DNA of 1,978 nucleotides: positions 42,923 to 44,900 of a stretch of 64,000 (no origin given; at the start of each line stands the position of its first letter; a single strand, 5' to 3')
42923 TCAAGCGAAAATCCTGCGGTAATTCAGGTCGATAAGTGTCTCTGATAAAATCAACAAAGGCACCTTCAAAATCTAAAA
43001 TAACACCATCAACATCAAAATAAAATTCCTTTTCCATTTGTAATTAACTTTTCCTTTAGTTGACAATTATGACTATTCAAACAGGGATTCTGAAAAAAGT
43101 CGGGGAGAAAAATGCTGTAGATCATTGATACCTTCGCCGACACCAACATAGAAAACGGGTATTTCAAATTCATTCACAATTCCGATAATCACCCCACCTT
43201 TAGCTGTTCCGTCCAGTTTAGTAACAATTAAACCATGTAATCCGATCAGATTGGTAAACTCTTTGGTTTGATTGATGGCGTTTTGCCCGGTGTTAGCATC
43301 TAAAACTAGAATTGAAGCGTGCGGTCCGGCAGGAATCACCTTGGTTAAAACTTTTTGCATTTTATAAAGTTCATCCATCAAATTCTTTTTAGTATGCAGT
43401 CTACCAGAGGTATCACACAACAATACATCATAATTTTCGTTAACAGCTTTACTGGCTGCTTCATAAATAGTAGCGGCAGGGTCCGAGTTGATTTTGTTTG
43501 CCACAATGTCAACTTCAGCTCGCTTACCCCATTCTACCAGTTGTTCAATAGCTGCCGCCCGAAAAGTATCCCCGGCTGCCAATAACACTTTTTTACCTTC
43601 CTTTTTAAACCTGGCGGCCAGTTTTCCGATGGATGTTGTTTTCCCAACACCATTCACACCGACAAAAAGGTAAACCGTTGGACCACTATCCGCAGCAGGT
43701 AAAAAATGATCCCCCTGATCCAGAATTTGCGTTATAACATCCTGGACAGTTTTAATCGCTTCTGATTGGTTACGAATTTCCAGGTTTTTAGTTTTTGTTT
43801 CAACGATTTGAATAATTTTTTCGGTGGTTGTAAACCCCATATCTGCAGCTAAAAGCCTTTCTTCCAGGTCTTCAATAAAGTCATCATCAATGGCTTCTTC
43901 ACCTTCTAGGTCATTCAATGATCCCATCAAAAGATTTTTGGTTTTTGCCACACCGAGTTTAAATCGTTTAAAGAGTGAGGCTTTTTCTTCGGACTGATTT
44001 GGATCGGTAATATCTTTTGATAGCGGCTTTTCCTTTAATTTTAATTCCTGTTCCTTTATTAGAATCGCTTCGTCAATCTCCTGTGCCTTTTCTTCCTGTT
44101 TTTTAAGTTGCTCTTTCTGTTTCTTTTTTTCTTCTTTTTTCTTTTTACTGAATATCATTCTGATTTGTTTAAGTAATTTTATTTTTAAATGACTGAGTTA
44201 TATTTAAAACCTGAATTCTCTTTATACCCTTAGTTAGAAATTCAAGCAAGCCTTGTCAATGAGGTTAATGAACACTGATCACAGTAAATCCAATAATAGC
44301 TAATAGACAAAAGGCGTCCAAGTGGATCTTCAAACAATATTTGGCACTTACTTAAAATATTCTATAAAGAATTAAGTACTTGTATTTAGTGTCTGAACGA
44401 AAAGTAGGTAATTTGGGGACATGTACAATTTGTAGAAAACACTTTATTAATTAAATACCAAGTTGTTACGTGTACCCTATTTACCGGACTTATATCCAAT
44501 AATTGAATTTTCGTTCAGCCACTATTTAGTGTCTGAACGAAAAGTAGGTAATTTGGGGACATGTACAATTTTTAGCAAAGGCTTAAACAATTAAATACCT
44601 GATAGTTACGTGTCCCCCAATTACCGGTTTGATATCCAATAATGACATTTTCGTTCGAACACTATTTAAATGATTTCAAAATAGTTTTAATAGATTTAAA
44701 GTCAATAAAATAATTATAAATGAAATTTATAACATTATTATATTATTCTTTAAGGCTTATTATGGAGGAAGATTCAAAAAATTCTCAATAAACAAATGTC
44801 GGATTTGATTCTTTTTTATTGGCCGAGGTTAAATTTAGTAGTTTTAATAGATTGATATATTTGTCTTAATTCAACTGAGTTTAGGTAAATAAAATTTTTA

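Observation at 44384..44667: New MITE-like element family: two tandem copies here, five copies in the window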

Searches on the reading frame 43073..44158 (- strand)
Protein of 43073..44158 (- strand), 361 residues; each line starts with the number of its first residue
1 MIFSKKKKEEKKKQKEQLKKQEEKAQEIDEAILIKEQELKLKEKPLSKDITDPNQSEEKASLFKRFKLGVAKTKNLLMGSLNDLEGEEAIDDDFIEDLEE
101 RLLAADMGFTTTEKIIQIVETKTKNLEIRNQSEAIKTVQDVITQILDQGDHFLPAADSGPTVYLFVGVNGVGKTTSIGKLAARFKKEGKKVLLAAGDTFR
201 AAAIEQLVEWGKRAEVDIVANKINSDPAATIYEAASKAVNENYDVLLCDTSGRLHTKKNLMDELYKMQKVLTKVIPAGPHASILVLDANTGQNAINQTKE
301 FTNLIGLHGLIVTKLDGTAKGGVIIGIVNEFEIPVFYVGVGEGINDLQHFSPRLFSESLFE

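Call 14: find_encoding_contigs(protein=window:43073-44158:-, flank=10000, max_places=6)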
Protein window:43073-44158:- (361 aa): 12 contigs read that carry it; 6 places shown.
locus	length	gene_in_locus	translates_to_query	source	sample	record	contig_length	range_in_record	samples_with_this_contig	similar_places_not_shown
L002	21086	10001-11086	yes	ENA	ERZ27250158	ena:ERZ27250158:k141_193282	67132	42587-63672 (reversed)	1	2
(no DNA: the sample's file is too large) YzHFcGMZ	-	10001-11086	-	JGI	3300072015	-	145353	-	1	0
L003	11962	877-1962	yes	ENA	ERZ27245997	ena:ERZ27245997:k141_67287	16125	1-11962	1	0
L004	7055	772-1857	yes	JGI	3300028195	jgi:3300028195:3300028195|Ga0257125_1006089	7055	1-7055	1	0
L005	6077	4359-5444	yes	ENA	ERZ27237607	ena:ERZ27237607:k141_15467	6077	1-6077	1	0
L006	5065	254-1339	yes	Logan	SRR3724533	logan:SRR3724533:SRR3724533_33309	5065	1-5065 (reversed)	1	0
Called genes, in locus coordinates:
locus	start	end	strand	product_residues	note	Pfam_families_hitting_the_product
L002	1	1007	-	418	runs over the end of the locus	PF01610:DDE_Tnp_ISL3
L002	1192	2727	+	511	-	PF01654:Cyt_bd_oxida_I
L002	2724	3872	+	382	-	PF02322:Cyt_bd_oxida_II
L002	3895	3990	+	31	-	-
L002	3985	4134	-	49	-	-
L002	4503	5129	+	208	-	-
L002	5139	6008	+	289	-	PF07291:MauE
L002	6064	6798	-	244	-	PF00005:ABC_tran, PF02463:SMC_N, PF09818:ABC_ATPase (faint), PF13304:AAA_21 (weak)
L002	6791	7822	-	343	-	PF00528:BPD_transp_1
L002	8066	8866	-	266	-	PF00497:SBP_bac_3, PF10613:Lig_chan-Glu_bd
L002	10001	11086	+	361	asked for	PF02881:SRP54_N, PF13604:AAA_30 (weak), PF00448:SRP54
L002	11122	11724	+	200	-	-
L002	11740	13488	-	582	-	PF00664:ABC_membrane, PF02463:SMC_N (weak), PF00005:ABC_tran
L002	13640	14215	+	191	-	PF13091:PLDc_2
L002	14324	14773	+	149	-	-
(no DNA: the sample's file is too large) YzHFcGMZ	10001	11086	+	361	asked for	PF02881:SRP54_N, PF13604:AAA_30 (weak), PF00448:SRP54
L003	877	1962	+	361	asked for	PF02881:SRP54_N, PF13604:AAA_30 (weak), PF00448:SRP54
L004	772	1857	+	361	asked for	PF02881:SRP54_N, PF13604:AAA_30 (weak), PF00448:SRP54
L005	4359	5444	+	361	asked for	PF02881:SRP54_N, PF13604:AAA_30 (weak), PF00448:SRP54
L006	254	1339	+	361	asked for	PF02881:SRP54_N, PF13604:AAA_30 (weak), PF00448:SRP54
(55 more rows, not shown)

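Call 35: list_cluster_members(proteins=[window:43073-44158:-, window:11625-12692:-, window:12699-13529:-, window:17402-17878:-, window:40671-42419:+, window:53152-54408:+])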
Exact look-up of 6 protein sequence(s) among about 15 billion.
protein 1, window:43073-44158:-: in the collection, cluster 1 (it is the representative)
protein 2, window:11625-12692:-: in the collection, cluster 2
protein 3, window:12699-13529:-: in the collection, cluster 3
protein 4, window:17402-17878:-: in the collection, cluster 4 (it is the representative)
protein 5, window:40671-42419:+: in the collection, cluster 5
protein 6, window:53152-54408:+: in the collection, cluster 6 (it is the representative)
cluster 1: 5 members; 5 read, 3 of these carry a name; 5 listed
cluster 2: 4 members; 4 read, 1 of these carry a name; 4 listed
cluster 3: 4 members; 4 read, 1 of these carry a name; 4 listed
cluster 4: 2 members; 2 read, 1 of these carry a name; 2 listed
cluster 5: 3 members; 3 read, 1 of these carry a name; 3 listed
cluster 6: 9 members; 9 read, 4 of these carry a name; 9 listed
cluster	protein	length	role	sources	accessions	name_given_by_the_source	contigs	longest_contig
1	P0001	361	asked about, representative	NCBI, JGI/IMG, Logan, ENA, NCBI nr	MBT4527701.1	MAG: signal recognition particle-docking protein FtsY [Deltaproteobacteria bacterium] | fused signal recognition particle receptor | signal recognition particle-docking protein FtsY [Deltaproteobacteria bacterium]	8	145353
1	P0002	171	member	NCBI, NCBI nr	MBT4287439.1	MAG: signal recognition particle-docking protein FtsY, partial [Deltaproteobacteria ... | signal recognition particle-docking protein FtsY [Deltaproteobacteria bacterium]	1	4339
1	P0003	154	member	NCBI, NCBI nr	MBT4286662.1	MAG: hypothetical protein HOD92_04935, partial [Deltaproteobacteria bacterium] | hypothetical protein [Deltaproteobacteria bacterium]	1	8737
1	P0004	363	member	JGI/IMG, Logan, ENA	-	-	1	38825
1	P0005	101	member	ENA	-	-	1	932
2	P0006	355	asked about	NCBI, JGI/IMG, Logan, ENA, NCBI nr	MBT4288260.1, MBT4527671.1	MAG: undecaprenyldiphospho-muramoylpentapeptide beta-N-acetylglucosaminyltransferase ... | UDP-N-acetylglucosamine--N-acetylmuramyl-(pentapeptide) pyrophosphoryl-undecaprenol ... | undecaprenyldiphospho-muramoylpentapeptide beta-N-acetylglucosaminyltransferase ...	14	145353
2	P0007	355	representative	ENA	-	-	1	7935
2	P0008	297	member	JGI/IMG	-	-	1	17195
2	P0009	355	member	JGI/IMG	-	-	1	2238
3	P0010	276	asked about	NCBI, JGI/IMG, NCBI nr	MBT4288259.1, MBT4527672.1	MAG: hypothetical protein HOD92_13065 [Deltaproteobacteria bacterium] | 5'-nucleotidase | hypothetical protein [Deltaproteobacteria bacterium]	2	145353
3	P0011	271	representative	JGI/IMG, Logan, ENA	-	-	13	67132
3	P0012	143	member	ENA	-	-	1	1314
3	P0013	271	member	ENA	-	-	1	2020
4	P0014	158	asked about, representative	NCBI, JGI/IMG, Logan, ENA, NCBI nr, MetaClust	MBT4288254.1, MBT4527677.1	MAG: rRNA maturation RNase YbeY [Deltaproteobacteria bacterium] | probable rRNA maturation factor | rRNA maturation RNase YbeY [Deltaproteobacteria bacterium]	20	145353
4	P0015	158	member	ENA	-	-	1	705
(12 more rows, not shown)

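Call 62: find_encoding_contigs(protein=P0004, flank=6000, max_places=4)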
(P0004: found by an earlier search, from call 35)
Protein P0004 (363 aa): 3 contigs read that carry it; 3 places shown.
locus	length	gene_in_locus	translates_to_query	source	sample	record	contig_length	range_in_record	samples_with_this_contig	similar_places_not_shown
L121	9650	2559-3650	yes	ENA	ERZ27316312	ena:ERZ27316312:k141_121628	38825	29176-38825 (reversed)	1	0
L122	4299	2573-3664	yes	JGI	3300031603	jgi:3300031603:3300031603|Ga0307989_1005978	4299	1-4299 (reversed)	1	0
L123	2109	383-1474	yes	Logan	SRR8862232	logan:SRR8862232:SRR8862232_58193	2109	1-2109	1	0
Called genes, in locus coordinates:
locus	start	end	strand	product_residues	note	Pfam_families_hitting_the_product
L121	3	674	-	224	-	?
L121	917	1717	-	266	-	PF00497:SBP_bac_3, PF10613:Lig_chan-Glu_bd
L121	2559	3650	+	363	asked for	PF02881:SRP54_N, PF13604:AAA_30 (weak), PF00448:SRP54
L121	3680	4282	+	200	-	-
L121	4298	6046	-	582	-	PF00664:ABC_membrane, PF02463:SMC_N (weak), PF00005:ABC_tran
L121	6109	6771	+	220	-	PF17941:PP_kinase_C_1 (weak), PF13091:PLDc_2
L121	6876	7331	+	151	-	-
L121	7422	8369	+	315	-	PF00226:DnaJ, PF01556:DnaJ_C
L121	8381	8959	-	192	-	PF03781:FGE-sulfatase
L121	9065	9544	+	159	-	PF00583:Acetyltransf_1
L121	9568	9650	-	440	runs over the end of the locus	PF07690:MFS_1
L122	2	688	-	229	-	?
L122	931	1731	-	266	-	PF00497:SBP_bac_3, PF10613:Lig_chan-Glu_bd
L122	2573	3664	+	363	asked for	PF02881:SRP54_N, PF13604:AAA_30 (weak), PF00448:SRP54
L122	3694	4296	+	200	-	-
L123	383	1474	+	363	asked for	PF02881:SRP54_N, PF13604:AAA_30 (weak), PF00448:SRP54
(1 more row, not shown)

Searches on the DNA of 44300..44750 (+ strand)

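Call 45: search_rna_families(source=window, start=44300, end=44750, threshold=evalue, max_evalue=10)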
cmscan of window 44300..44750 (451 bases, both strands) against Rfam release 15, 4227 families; matches with E-value up to 10: 3.
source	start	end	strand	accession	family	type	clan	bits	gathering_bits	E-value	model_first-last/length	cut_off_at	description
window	44421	44562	+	RF01291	SNORD97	Gene; snRNA; snoRNA; CD-box;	-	19.2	45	0.73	1-142/142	no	Small nucleolar RNA SNORD97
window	44475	44594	-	RF00235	Plasmid_RNAIII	Gene;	-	17.8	60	2.5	1-131/131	no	Plasmid RNAIII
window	44516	44637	-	RF01457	rli22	Gene; sRNA;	CL00114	15.4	80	7.2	1-111/111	no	Listeria sRNA rli22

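Call 71: search_dna_similar(query=window:44384-44527:+, collection=plasmids, mode=distant, max_evalue=10, max_rows=15)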
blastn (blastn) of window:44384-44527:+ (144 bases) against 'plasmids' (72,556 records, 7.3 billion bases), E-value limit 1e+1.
Records with a match: 5; places in all: 5; records where one place covers at least 80% of the query: 0.
Best place of each record, by identity: 95-99% 1; 80-90% 4.
By first word of the organism name: Mammaliicoccus 2; Bacillus 1; Flammeovirga 1; Pigmentibacter 1.
By predicted mobility (MOB-suite, as given by PLSDB): non-mobilizable 5.
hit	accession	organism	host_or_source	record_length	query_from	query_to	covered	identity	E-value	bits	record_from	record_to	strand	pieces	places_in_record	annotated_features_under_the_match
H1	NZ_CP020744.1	Bacillus mycoides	whole organism,soil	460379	43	85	30%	81.4%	5e+0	37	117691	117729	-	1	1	none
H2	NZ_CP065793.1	Mammaliicoccus sciuri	duck,single cell,viscera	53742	44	78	24%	82.9%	5e+0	37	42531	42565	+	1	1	ATP-binding protein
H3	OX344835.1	Mammaliicoccus lentus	Mus musculus,ear skin from SPF mouse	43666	44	78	24%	82.9%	5e+0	37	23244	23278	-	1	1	record has no annotation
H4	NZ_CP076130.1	Flammeovirga kamogawensis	single bacterial isolate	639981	59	86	19%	89.3%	5e+0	38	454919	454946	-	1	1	DUF2177 family protein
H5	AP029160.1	Pigmentibacter ruber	Homo sapiens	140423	50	72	16%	95.7%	5e+0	38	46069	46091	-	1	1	hypothetical protein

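Call 72: search_dna_similar(query=window:44384-44527:+, collection=phages, mode=distant, max_evalue=10, max_rows=10)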
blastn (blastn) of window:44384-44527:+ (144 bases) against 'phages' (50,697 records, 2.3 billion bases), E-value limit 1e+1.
Records with a match: 48; places in all: 48; records where one place covers at least 80% of the query: 0.
Best place of each record, by identity: >=99% 2; 95-99% 2; 80-90% 42; 60-80% 2.
By first word of the organism name: Staphylococcus 29; Lactococcus 9; Listeria 4; Bacillus 2; Lactobacillus 2; Vibrio 2.
By host as written in the record: Staphylococcus sp. 17; Lactococcus lactis 9; Listeria monocytogenes 4; Bacillus thuringiensis subsp. kurstaki 2; Lactobacillus gasseri 2; Staphylococcus epidermidis strain M129 2; Staphylococcus epidermidis C6869 2; Homo sapiens 2; and 7 more.
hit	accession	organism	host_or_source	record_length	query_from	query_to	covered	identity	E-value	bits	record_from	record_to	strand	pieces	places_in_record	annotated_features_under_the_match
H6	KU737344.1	Bacillus phage Nigalana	Bacillus thuringiensis subsp. kurstaki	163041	25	73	34%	75.5%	5e+0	36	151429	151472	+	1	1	hypothetical protein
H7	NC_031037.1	Bacillus phage Nigalana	Bacillus thuringiensis subsp. kurstaki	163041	25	73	34%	75.5%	5e+0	36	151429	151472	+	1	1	hypothetical protein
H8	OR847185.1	Listeria phage LM 4-11-1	Listeria monocytogenes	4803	77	112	25%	81.6%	5e+0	36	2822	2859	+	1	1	record has no annotation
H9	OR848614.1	Listeria phage LM 4-14-1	Listeria monocytogenes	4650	77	112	25%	81.6%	5e+0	36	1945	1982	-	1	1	record has no annotation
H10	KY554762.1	Lactococcus phage LW31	Lactococcus lactis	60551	48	80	23%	87.9%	4e-2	43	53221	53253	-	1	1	hypothetical protein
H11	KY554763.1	Lactococcus phage LW32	Lactococcus lactis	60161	48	80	23%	87.9%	4e-2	43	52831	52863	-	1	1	hypothetical protein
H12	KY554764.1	Lactococcus phage LW33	Lactococcus lactis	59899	48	80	23%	87.9%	4e-2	43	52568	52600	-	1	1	hypothetical protein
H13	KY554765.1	Lactococcus phage LW4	Lactococcus lactis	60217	48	80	23%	87.9%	4e-2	43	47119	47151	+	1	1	hypothetical protein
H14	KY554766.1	Lactococcus phage AM6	Lactococcus lactis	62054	48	80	23%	87.9%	4e-2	43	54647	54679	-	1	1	hypothetical protein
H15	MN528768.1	Lactococcus phage P596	Lactococcus lactis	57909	48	80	23%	87.9%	4e-2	43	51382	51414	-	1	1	hypothetical protein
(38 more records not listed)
